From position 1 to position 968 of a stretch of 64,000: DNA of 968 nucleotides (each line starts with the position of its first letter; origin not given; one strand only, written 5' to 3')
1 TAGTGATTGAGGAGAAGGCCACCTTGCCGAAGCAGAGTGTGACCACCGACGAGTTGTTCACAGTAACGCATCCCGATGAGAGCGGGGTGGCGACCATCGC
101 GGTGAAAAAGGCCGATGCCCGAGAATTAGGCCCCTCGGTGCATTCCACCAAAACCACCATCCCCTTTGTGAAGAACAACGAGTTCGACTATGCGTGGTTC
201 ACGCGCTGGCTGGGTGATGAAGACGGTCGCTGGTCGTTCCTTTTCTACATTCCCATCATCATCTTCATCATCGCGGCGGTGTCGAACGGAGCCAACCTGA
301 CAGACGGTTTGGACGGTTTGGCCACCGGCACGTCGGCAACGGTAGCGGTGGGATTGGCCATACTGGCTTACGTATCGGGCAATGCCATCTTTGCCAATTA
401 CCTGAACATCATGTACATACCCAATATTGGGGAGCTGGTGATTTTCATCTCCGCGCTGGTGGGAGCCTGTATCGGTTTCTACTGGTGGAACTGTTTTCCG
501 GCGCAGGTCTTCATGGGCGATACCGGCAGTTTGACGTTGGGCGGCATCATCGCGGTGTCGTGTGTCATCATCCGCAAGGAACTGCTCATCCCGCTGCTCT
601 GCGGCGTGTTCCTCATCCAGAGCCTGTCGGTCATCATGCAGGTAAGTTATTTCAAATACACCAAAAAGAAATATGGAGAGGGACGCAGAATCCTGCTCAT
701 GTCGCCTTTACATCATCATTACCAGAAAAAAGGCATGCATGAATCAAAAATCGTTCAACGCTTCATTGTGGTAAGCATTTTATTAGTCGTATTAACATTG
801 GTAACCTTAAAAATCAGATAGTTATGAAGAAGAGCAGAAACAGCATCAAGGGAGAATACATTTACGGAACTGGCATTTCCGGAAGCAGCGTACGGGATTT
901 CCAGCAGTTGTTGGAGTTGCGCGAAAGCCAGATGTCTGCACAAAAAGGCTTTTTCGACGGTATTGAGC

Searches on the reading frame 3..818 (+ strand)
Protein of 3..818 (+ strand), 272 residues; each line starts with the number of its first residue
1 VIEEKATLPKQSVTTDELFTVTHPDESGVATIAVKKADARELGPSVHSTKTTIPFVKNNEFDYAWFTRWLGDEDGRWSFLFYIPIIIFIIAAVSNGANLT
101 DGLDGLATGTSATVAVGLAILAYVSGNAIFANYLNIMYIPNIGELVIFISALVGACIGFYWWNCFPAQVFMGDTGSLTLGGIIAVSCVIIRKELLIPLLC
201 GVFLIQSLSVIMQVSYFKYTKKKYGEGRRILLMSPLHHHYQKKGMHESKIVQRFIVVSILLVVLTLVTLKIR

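Call 3: search_protein_families(library=pfam, proteins=[window:3-818:+], max_evalue=1)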
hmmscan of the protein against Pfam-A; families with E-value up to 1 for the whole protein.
window:3-818:+ (272 aa): 2 families
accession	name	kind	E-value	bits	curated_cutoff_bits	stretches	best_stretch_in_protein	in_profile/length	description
PF00953.26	Glycos_transf_4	-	2.3e-23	83.4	27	1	76-189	60-158/160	Glycosyl transferase family 4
PF20389.3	DUF6684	-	0.43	11.1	24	1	88-129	27-69/79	Family of unknown function (DUF6684)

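Call 4: search_protein_families(library=ncbifam, proteins=[window:3-818:+], max_evalue=1)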
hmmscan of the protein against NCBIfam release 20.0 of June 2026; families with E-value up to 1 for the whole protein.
window:3-818:+ (272 aa): 3 families
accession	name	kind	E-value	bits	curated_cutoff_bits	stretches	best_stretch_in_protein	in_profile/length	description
TIGR00445.1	mraY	equivalog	3.4e-70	237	192.05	1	80-272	135-321/321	phospho-N-acetylmuramoyl-pentapeptide-transferase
NF053644.1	MraY_archaea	equivalog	1.2e-18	67.6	450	1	80-265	180-339/340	pseudomurein biosynthesis MraY family phospho-N-acetylmuramoyl-pentapeptide-transferase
TIGR02380.1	ECA_wecA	exception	0.0011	18.2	326.05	1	85-183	134-222/346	UDP-N-acetylglucosamine--undecaprenyl-phosphate N-acetylglucosaminephosphotransferase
